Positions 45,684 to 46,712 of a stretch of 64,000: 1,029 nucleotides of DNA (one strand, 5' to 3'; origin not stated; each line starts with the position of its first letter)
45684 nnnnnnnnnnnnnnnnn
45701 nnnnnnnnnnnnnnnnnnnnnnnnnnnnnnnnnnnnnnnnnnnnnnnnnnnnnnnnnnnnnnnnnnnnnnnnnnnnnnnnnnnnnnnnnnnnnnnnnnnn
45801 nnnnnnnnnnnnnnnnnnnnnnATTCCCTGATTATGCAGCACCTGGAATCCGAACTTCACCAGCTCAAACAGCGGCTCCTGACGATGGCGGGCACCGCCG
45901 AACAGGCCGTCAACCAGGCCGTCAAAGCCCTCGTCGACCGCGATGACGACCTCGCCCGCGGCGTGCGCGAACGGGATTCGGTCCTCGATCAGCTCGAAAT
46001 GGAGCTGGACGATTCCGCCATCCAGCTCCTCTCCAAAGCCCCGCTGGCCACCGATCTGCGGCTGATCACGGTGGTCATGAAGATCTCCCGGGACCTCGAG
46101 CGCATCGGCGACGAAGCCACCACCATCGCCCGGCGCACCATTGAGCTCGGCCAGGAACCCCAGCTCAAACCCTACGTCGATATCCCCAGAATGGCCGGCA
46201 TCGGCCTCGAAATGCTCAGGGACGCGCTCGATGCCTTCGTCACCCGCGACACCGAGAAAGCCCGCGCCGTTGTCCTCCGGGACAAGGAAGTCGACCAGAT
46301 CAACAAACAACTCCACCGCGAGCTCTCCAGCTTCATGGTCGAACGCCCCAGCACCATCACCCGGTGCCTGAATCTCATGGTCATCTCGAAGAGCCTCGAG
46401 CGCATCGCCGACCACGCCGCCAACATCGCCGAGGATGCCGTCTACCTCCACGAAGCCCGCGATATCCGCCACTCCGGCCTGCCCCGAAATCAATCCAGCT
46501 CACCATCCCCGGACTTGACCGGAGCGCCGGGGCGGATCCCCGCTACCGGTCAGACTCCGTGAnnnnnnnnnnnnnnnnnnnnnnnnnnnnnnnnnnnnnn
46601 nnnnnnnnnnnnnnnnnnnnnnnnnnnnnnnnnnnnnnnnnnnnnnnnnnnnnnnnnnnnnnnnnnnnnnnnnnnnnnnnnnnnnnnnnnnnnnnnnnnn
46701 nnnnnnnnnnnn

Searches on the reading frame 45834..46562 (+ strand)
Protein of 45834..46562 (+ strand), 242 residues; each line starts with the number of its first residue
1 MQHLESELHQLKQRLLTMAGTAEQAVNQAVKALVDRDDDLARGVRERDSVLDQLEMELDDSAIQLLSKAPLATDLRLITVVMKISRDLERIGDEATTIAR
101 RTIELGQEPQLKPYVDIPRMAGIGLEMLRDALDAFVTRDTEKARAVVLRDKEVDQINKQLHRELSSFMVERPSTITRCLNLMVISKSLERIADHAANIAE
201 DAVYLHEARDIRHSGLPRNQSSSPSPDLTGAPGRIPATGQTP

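Call 54: search_protein_families(library=pfam, proteins=[window:45834-46562:+], max_evalue=0.001)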
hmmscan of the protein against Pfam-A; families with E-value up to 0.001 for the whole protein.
window:45834-46562:+ (242 aa): 2 families
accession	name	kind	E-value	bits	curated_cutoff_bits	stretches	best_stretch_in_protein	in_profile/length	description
PF01895.24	PhoU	-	3.1e-45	152.9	23.5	2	16-101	2-88/89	PhoU domain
PF20984.2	PT26-6P_helical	-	9.5e-05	23.1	27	0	5-103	21-115/141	PT26-6P, helical domain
